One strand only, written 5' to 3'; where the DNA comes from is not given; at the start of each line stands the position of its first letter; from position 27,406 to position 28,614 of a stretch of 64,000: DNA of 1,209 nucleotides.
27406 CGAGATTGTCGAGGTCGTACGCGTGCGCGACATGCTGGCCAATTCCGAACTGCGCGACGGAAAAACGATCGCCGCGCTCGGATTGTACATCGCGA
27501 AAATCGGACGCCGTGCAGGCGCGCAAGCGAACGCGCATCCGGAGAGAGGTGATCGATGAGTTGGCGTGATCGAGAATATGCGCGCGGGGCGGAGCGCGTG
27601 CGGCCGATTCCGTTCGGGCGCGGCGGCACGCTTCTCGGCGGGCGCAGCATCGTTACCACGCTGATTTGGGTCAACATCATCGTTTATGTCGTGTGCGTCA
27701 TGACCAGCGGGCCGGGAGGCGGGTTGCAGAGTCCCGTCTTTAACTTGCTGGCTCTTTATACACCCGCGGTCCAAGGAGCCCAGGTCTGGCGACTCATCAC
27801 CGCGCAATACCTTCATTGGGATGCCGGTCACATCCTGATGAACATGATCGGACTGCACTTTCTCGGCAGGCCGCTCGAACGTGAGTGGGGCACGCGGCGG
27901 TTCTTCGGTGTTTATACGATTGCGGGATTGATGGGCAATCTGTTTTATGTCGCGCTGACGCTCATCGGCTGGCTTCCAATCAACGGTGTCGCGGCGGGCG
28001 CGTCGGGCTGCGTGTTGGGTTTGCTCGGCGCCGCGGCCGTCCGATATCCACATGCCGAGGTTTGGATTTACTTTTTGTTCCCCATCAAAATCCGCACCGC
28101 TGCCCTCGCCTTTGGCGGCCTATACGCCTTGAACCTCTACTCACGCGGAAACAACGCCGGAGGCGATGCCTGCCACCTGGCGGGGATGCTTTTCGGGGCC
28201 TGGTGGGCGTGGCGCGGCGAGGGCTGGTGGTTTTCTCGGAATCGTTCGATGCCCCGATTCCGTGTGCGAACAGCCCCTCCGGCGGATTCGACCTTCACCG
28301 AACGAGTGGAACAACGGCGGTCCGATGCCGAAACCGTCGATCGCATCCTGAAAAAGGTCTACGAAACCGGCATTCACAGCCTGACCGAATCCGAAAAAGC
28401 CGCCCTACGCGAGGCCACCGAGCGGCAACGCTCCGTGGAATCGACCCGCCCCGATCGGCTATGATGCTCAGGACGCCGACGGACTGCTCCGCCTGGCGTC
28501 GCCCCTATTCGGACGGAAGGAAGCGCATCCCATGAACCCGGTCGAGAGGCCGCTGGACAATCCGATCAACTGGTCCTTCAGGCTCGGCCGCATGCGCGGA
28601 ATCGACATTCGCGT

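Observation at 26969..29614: NUDIX-rhomboid-site-2-protease cluster in which both intramembrane proteases share the same C-terminal tail motif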

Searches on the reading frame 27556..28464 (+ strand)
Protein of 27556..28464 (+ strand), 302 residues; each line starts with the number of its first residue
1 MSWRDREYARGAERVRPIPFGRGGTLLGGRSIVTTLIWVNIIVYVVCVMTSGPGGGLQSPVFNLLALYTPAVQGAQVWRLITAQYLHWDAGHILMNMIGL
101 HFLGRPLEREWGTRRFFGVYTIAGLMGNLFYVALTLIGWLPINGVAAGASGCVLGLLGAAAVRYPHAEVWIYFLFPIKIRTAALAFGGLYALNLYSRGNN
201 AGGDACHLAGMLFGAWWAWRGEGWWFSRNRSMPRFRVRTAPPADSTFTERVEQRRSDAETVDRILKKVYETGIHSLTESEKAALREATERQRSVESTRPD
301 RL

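Call 3: search_protein_families(library=pfam, proteins=[window:27556-28464:+], max_evalue=0.1)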
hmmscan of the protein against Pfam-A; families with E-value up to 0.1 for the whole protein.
window:27556-28464:+ (302 aa): 3 families
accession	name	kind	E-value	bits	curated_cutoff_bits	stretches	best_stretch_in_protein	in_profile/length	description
PF01694.28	Rhomboid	-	1.2e-23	84.4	22.6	1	75-219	2-138/143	Rhomboid domain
PF20216.3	DUF6576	-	1e-06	29.2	27.3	1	252-286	9-43/47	Family of unknown function (DUF6576)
PF08551.15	DUF1751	-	5.7e-06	27.3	22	1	77-139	8-70/99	Eukaryotic integral membrane protein (DUF1751)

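Call 4: search_protein_families(library=ncbifam, proteins=[window:27556-28464:+], max_evalue=0.1)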
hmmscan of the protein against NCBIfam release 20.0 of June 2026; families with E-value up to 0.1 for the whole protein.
window:27556-28464:+ (302 aa): 3 families
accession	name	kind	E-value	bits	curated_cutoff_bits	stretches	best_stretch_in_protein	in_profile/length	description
TIGR03902.1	rhom_GG_sort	equivalog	4.9e-12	46.1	84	1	64-217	3-152/154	rhombosortase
TIGR04239.1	rhombo_GlpG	equivalog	7.3e-08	32.4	250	1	33-135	97-193/271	rhomboid family intramembrane serine protease GlpG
NF008155.0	PRK10907.1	equivalog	2.6e-06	27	335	1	35-160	99-211/276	rhomboid family intramembrane serine protease GlpG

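Call 10: find_homologous_proteins(query=window:27556-28461:+, max_evalue=0.00001)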
Query window:27556-28461:+ (302 aa): 681 proteins with E <= 0.00001 among 8000 candidates; the best 120 are listed.
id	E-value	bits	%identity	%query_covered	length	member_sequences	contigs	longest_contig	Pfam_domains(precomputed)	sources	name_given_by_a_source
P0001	1.6e-203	693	100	100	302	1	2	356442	PF20216.4,PF01694.29,PF08551.16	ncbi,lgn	-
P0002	1.9e-152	525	75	100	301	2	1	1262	PF20216.4,PF01694.29,PF08551.16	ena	-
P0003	4.3e-148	511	74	100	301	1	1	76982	PF20216.4,PF01694.29,PF08551.16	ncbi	-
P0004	3.5e-146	504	78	90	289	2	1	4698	PF20216.4,PF01694.29,PF08551.16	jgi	jgi:membrane associated rhomboid family serine protease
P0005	2.2e-134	466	72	95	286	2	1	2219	PF20216.4,PF01694.29,PF08551.16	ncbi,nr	ncbi:MAG: rhomboid family intramembrane serine protease, partial [Phycisphaerales bacterium]|nr:rhom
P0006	9.8e-125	434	67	98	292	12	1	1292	PF20216.4,PF01694.29,PF08551.16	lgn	-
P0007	1.5e-124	433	66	98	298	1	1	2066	PF20216.4,PF01694.29,PF08551.16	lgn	-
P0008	1.7e-120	420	64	98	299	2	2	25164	PF20216.4,PF01694.29,PF08551.16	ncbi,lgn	-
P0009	5.4e-120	418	63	100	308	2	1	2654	PF20216.4,PF01694.29,PF08551.16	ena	-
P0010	8.2e-120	418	62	100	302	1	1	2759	PF20216.4,PF01694.29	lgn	-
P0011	9.6e-120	418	63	98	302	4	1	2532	PF20216.4,PF01694.29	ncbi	-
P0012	6.1e-118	412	64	98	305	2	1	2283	PF20216.4,PF01694.29,PF08551.16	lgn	-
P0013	1.8e-117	410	62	98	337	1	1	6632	PF20216.4,PF01694.29,PF08551.16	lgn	-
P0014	3.6e-117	409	63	99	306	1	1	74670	PF20216.4,PF01694.29,PF08551.16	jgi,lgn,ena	-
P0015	6.5e-117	408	62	100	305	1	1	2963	PF20216.4,PF01694.29,PF08551.16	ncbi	-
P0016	8.1e-117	408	61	100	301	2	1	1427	PF01694.29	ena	-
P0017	2.0e-116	407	61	98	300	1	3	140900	PF20216.4,PF01694.29,PF08551.16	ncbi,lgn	-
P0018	5.6e-116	405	60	100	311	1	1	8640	PF01694.29,PF08551.16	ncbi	-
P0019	1.8e-115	403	62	98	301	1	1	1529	PF20216.4,PF01694.29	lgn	-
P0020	2.4e-115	403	62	98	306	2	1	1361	PF20216.4,PF01694.29,PF08551.16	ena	-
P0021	1.2e-114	401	60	98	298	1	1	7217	PF20216.4,PF01694.29,PF08551.16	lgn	-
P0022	1.3e-114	401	66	88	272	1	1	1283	PF20216.4,PF01694.29,PF08551.16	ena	-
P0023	1.6e-114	400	62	97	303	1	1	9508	PF20216.4,PF01694.29,PF08551.16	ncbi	-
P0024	6.0e-114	398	59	98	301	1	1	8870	PF20216.4,PF01694.29,PF08551.16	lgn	-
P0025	4.1e-113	396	64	100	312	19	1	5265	PF20216.4,PF01694.29,PF08551.16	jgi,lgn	-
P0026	2.1e-112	393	62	88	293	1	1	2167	PF20216.4,PF01694.29,PF08551.16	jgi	-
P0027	3.0e-112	393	60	97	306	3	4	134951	PF01694.29,PF08551.16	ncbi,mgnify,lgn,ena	ncbi:MAG: rhomboid family intramembrane serine protease [Planctomycetota bacterium]|mgnify:FL=1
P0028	1.9e-111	390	60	100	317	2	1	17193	PF20216.4,PF01694.29,PF08551.16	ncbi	-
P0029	8.3e-111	388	58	100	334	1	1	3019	PF20216.4,PF01694.29,PF08551.16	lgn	-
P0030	4.1e-110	386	59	100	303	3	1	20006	PF20216.4,PF01694.29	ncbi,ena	-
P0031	4.7e-110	386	58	100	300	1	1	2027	PF01694.29,PF08551.16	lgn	-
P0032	8.7e-110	385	61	100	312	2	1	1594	PF01694.29,PF08551.16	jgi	-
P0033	1.0e-109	385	61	91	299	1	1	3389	PF20216.4,PF01694.29,PF08551.16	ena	-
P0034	2.0e-109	384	61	100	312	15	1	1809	PF20216.4,PF01694.29,PF08551.16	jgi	-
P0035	2.3e-109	383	61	100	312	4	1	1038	PF20216.4,PF01694.29,PF08551.16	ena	-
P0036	3.2e-109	383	63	91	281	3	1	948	PF20216.4,PF01694.29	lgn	-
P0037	4.2e-109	383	59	99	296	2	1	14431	PF20216.4,PF01694.29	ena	-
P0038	1.4e-108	381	58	99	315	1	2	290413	PF20216.4,PF01694.29,PF08551.16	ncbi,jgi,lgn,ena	-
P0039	1.4e-108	381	59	100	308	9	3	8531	PF20216.4,PF01694.29,PF08551.16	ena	-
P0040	4.2e-108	379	61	100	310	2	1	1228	PF20216.4,PF01694.29,PF08551.16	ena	-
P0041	5.1e-108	379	65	90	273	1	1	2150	PF01694.29,PF08551.16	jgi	jgi:membrane associated rhomboid family serine protease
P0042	2.1e-107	377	62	98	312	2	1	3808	PF01694.29,PF08551.16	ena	-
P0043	9.0e-107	375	62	88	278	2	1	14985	PF20216.4,PF01694.29,PF08551.16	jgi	jgi:membrane associated rhomboid family serine protease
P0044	1.1e-106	375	63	90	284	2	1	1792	PF20216.4,PF01694.29,PF08551.16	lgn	-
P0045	1.2e-106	375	60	99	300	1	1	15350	PF01694.29,PF08551.16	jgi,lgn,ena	-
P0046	1.7e-106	374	58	100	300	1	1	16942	PF20216.4,PF01694.29,PF08551.16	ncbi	-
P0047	2.6e-106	373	57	100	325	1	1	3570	PF20216.4,PF01694.29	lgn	-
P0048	3.9e-106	373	55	96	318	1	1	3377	PF20216.4,PF01694.29,PF08551.16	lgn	-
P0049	6.3e-106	372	61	91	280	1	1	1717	PF20216.4,PF01694.29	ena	-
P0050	8.9e-106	372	58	98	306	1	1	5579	PF20216.4,PF01694.29,PF08551.16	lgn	-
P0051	2.3e-105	370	55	99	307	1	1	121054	PF20216.4,PF01694.29,PF08551.16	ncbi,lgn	-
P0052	3.0e-105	370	60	91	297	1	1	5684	PF20216.4,PF01694.29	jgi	-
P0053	3.3e-105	370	55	100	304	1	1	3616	PF20216.4,PF01694.29,PF08551.16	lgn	-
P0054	3.8e-105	370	56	98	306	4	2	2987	PF20216.4,PF01694.29,PF08551.16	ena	-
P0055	1.6e-104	368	64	90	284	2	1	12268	PF20216.4,PF01694.29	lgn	-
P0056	1.7e-104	367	59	98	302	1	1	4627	PF20216.4,PF01694.29,PF08551.16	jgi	-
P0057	2.8e-104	367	58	98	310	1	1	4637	PF20216.4,PF01694.29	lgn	-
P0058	6.3e-104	366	57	99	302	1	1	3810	PF20216.4,PF01694.29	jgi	jgi:membrane associated rhomboid family serine protease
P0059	3.4e-103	363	54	98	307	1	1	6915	PF20216.4,PF01694.29,PF08551.16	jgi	jgi:membrane associated rhomboid family serine protease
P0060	2.3e-102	360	58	100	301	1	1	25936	PF20216.4,PF01694.29,PF08551.16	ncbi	-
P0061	3.8e-102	360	58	99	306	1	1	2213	PF20216.4,PF01694.29,PF08551.16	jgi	jgi:membrane associated rhomboid family serine protease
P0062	3.9e-102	360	56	100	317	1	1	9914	PF20216.4,PF01694.29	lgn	-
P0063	4.3e-102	360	57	98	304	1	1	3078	PF20216.4,PF01694.29,PF08551.16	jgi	-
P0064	5.9e-102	359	66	81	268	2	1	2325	PF20216.4,PF01694.29,PF08551.16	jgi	-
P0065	4.5e-101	356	59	85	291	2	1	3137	PF20216.4,PF01694.29,PF08551.16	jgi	-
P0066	7.0e-101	356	56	100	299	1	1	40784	PF20216.4,PF01694.29,PF08551.16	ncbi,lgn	-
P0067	3.0e-100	353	60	88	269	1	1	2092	PF20216.4,PF01694.29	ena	-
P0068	3.7e-100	353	57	98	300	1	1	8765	PF20216.4,PF01694.29,PF08551.16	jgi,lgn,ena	-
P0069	6.9e-99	349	57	100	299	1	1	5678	PF20216.4,PF01694.29,PF08551.16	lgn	-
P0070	1.2e-98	348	56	99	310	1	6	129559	PF01694.29,PF08551.16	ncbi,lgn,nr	ncbi:MAG: rhomboid family intramembrane serine protease [Planctomycetes bacterium]|nr:rhomboid famil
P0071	2.5e-98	347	55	100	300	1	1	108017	PF20216.4,PF01694.29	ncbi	-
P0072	2.6e-98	347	54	100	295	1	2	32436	PF20216.4,PF01694.29,PF08551.16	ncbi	ncbi:MAG: rhomboid family intramembrane serine protease [Phycisphaerae bacterium]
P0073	2.8e-98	347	58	100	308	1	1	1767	PF20216.4,PF01694.29,PF08551.16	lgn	-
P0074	3.3e-98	347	60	90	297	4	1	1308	PF20216.4,PF01694.29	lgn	-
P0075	4.2e-98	346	54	96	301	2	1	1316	PF01694.29,PF08551.16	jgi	-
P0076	1.8e-97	344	58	91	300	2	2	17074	PF20216.4,PF01694.29,PF08551.16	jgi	jgi:membrane associated rhomboid family serine protease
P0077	3.4e-97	343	53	98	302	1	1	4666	PF01694.29,PF08551.16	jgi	-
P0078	1.4e-96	341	55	99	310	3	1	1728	PF20216.4,PF01694.29,PF08551.16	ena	-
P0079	3.2e-96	340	55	97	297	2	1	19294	PF01694.29,PF08551.16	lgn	-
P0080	3.2e-96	340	54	98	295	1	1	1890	PF20216.4,PF01694.29,PF08551.16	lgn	-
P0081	9.7e-96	339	61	90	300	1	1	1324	PF20216.4,PF01694.29,PF08551.16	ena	-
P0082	1.1e-95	339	58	89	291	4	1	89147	PF20216.4,PF01694.29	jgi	-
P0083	1.2e-95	338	55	99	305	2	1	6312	PF20216.4,PF01694.29,PF08551.16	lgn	-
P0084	2.4e-95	337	55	98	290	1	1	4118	PF20216.4,PF01694.29,PF08551.16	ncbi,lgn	-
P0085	2.8e-95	337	55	97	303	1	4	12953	PF20216.4,PF01694.29,PF08551.16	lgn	-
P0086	2.9e-95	337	53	100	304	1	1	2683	PF20216.4,PF01694.29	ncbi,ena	-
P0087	6.2e-95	336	58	92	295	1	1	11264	PF01694.29,PF08551.16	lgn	-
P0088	1.5e-94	335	58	89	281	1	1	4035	PF01694.29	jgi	-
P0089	2.2e-94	334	55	100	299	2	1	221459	PF20216.4,PF01694.29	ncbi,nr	ncbi:MAG: rhomboid family intramembrane serine protease [Planctomycetes bacterium]|nr:rhomboid famil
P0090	2.3e-94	334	53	100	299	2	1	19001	PF20216.4,PF01694.29,PF08551.16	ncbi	-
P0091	4.5e-94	333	54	100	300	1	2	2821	PF20216.4,PF01694.29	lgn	-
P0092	1.0e-93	332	54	100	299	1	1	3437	PF20216.4,PF01694.29,PF08551.16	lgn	-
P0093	6.4e-93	329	53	100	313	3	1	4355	PF20216.4,PF01694.29,PF08551.16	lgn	-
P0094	7.3e-93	329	58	91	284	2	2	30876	PF20216.4,PF01694.29,PF08551.16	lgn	-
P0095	8.9e-93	329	52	100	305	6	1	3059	PF20216.4,PF01694.29,PF08551.16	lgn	-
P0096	9.2e-93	329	53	100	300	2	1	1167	PF01694.29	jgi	jgi:membrane associated rhomboid family serine protease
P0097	1.3e-92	328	52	98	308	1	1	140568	PF20216.4,PF01694.29,PF08551.16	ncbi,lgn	-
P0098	2.6e-92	327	52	100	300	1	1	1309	PF20216.4,PF01694.29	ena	-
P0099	7.1e-92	326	51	98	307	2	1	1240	PF20216.4,PF01694.29,PF08551.16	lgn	-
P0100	8.6e-92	326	51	100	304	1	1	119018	PF20216.4,PF01694.29,PF08551.16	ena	-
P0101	9.0e-92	326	54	98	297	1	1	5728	PF20216.4,PF01694.29,PF08551.16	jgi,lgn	-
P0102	1.6e-91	325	73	65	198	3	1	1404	PF01694.29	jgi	jgi:membrane associated rhomboid family serine protease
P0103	3.3e-91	324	51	100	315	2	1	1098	PF20216.4,PF01694.29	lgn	-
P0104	3.6e-91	324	53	100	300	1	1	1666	PF20216.4,PF01694.29,PF08551.16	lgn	-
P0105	3.9e-91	324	52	100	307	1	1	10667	PF20216.4,PF01694.29,PF08551.16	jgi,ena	-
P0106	5.6e-91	323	53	97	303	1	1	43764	PF20216.4,PF01694.29,PF08551.16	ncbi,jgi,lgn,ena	-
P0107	7.0e-91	323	53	100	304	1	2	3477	PF20216.4,PF01694.29,PF08551.16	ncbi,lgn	ncbi:MAG: rhomboid family intramembrane serine protease [Phycisphaerae bacterium]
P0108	9.2e-91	322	52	100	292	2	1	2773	PF20216.4,PF01694.29,PF08551.16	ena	-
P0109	1.2e-90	322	52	100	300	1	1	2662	PF20216.4,PF01694.29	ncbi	-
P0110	1.9e-90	321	53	98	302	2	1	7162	PF20216.4,PF01694.29,PF08551.16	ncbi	-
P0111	2.0e-90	321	53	100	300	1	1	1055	PF20216.4,PF01694.29,PF08551.16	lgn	-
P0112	3.0e-90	321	54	91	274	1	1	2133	PF20216.4,PF01694.29,PF08551.16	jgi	-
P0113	3.3e-90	321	51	100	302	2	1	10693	PF20216.4,PF01694.29,PF08551.16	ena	-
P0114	4.0e-90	320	53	100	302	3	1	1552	PF20216.4,PF01694.29,PF08551.16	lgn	-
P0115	4.5e-90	320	52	100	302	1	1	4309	PF20216.4,PF01694.29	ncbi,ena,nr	ncbi:MAG: rhomboid family intramembrane serine protease [Planctomycetes bacterium]|nr:rhomboid famil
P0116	4.6e-90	320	51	98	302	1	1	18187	PF20216.4,PF01694.29,PF08551.16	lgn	-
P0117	4.9e-90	320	51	100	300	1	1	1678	PF20216.4,PF01694.29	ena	-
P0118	6.5e-90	320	51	100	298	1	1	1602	PF20216.4,PF01694.29,PF08551.16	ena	-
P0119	6.7e-90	319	50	100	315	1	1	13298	PF20216.4,PF01694.29,PF08551.16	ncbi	-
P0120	7.0e-90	319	51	98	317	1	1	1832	PF20216.4,PF01694.29,PF08551.16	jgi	jgi:membrane associated rhomboid family serine protease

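Call 11: find_encoding_contigs(protein=P0001, flank=6000, max_places=2)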
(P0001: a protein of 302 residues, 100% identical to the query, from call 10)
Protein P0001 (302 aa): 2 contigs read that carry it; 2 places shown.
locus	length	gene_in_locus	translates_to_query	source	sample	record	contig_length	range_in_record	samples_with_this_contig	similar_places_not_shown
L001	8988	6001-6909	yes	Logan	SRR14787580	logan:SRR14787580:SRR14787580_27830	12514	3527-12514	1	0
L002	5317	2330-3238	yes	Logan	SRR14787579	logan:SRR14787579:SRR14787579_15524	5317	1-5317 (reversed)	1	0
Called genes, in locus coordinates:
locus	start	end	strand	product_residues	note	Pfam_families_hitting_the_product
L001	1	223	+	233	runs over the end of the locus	PF01791:DeoC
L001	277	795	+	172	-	-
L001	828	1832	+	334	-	-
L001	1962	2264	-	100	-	-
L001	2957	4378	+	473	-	PF13487:HD_5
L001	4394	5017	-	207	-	-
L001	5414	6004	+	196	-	PF00293:NUDIX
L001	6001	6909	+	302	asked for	PF01694:Rhomboid, PF08551:DUF1751 (weak), PF20216:DUF6576 (weak)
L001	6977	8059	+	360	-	PF02163:Peptidase_M50, PF20216:DUF6576 (weak)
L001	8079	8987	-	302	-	?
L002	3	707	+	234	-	?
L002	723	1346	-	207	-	-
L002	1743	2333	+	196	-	PF00293:NUDIX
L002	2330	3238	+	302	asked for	PF01694:Rhomboid, PF08551:DUF1751 (weak), PF20216:DUF6576 (weak)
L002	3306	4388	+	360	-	PF02163:Peptidase_M50, PF20216:DUF6576 (weak)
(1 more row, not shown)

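Call 12: find_encoding_contigs(protein=P0038, flank=6000, max_places=2)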
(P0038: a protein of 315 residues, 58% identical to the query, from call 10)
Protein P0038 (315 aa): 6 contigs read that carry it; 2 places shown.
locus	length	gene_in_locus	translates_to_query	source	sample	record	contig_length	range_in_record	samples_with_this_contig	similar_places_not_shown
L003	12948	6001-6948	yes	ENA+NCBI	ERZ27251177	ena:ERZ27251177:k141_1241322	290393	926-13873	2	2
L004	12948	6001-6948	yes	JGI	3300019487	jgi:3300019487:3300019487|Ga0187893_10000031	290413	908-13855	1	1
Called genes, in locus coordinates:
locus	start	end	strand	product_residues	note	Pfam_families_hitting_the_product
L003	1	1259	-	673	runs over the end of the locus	PF06480:FtsH_ext (weak), PF00004:AAA, PF17862:AAA_lid_3, PF01434:Peptidase_M41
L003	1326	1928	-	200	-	PF04390:LptE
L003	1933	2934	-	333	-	PF07719:TPR_2 (faint), PF13174:TPR_6 (faint), PF13428:TPR_14 (faint), PF13525:YfiO (faint), PF13432:TPR_16 (faint), PF14559:TPR_19 (weak)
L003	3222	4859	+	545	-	PF05960:DUF885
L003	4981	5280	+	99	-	-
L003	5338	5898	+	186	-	PF00293:NUDIX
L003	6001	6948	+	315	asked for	PF01694:Rhomboid, PF08551:DUF1751, PF20216:DUF6576 (weak)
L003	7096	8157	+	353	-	PF02163:Peptidase_M50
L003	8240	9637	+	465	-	PF00291:PALP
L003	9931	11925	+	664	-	PF13727:CoA_binding_3, PF00106:adh_short (weak), PF01073:3Beta_HSD, PF01370:Epimerase, PF02719:Polysacc_synt_2, PF04321:RmlD_sub_bind, PF16363:GDP_Man_Dehyd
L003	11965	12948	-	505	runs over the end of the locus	PF13598:DUF4139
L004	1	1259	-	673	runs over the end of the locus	PF06480:FtsH_ext (weak), PF00004:AAA, PF17862:AAA_lid_3, PF01434:Peptidase_M41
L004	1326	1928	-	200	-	PF04390:LptE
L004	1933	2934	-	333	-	PF07719:TPR_2 (faint), PF13174:TPR_6 (faint), PF13428:TPR_14 (faint), PF13525:YfiO (faint), PF13432:TPR_16 (faint), PF14559:TPR_19 (weak)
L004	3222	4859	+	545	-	PF05960:DUF885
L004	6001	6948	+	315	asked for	PF01694:Rhomboid, PF08551:DUF1751, PF20216:DUF6576 (weak)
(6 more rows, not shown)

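Call 13: find_encoding_contigs(protein=P0089, flank=6000, max_places=2)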
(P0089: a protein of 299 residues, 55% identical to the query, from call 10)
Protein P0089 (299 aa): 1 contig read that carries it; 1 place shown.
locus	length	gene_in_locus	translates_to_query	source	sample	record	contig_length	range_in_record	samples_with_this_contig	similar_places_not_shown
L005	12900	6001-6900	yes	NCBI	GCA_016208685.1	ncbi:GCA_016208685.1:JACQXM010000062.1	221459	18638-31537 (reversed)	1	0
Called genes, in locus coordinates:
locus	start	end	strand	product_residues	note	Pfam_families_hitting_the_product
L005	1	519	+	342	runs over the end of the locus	PF21360:PylC-like_N, PF02655:ATP-grasp_3, PF13535:ATP-grasp_4 (faint), PF15632:ATPgrasp_Ter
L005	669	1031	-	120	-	-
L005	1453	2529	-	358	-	PF01073:3Beta_HSD, PF01370:Epimerase, PF02719:Polysacc_synt_2 (faint), PF04321:RmlD_sub_bind, PF05368:NmrA, PF07993:NAD_binding_4, PF13460:NAD_binding_10, PF16363:GDP_Man_Dehyd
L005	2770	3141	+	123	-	-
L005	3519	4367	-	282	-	-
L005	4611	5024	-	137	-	-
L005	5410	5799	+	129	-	PF23457:LysM2_NFP (weak), PF01476:LysM (weak)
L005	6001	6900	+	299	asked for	PF01694:Rhomboid, PF20216:DUF6576 (weak)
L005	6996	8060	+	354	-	PF02163:Peptidase_M50 (weak)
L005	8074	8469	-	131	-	PF12643:MazG-like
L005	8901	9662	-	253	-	PF21948:LplA-B_cat, PF03099:BPL_LplA_LipB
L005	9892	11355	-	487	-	PF02347:GDC-P, PF00266:Aminotran_5 (weak), PF21478:GcvP2_C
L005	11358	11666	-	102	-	-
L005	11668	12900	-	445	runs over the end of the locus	PF02347:GDC-P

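Call 23: find_related_loci(query=A2, collection=genome_contigs, flank=6000)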
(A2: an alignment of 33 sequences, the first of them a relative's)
Query A2 (302 aa) in genome_contigs; peptide patterns used: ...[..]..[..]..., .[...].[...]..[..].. (x = any residue, [..] = any of these).
156 stretches matched a pattern; 126 encode a relative of the query (tblastn E <= 1e-3); the best 80 are kept; 80 distinct loci.
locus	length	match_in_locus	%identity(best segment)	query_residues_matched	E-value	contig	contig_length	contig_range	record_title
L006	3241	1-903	62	3-300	2e-124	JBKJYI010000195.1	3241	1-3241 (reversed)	MAG: Phycisphaerae bacterium isolate swi_bin.202 k127_14447074, whole genome shotgun sequence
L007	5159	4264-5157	64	1-292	8e-121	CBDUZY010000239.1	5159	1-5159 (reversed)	MAG TPA_asm: uncultured bacterium isolate SRR22302364_concoct_124 genome assembly, contig: ERZ25073603.13425, whole geno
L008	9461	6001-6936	61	1-301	2e-117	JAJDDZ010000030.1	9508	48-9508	MAG: Phycisphaerae bacterium isolate OFTM286 OFTM286_29, whole genome shotgun sequence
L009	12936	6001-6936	62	1-302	4e-116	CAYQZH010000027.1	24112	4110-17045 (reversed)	MAG TPA_asm: uncultured Phycisphaera sp. isolate SRP119689_co1_320 genome assembly, contig: NODE_2696_length_24112_cov_6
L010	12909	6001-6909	61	1-299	8e-116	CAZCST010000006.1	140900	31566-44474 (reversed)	MAG TPA_asm: uncultured Phycisphaera sp. isolate binchicken_co200_315 genome assembly, contig: k141_1601436, whole genom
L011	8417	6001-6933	60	1-302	2e-115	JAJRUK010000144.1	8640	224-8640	MAG: Planctomycetota bacterium isolate Dive96_bin10.178 k141_1984058, whole genome shotgun sequence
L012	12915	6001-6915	60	1-293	5e-115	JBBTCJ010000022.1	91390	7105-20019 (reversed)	MAG: Planctomycetota bacterium isolate H52-bin107_1 H52_bin107_1_000000000022, whole genome shotgun sequence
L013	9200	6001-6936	62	1-302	4e-113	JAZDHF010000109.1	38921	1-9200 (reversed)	MAG: Planctomycetota bacterium isolate MEGAHIT-group-0.304 k141_1311280, whole genome shotgun sequence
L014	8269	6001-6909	59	1-302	5e-112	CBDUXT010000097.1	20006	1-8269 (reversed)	MAG TPA_asm: uncultured bacterium isolate SRR22302371_binner23_Refined_2 genome assembly, contig: ERZ26661859.1661, whol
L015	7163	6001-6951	60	1-302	2e-111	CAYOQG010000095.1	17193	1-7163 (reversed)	MAG TPA_asm: uncultured Phycisphaeraceae bacterium isolate SRP323688_co1_276 genome assembly, contig: NODE_5376_length_1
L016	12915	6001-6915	55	1-300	2e-106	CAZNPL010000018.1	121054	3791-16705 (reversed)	MAG TPA_asm: uncultured Phycisphaeraceae bacterium isolate SRP141376_co2_188 genome assembly, contig: NODE_357_length_12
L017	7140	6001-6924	59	1-302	4e-106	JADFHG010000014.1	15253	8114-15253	MAG: Planctomycetota bacterium isolate B33T1L10 B33T1L10_NODE5855, whole genome shotgun sequence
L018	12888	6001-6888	56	1-302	1e-104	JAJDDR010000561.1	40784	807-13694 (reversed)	MAG: Phycisphaerae bacterium isolate OFTM285 OFTM285_560, whole genome shotgun sequence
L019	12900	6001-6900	55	1-302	6e-101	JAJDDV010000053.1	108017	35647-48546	MAG: Phycisphaerae bacterium isolate OFTM174 OFTM174_52, whole genome shotgun sequence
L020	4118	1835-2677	55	1-295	1e-100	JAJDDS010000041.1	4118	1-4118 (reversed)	MAG: Phycisphaerae bacterium isolate OFTM321 OFTM321_40, whole genome shotgun sequence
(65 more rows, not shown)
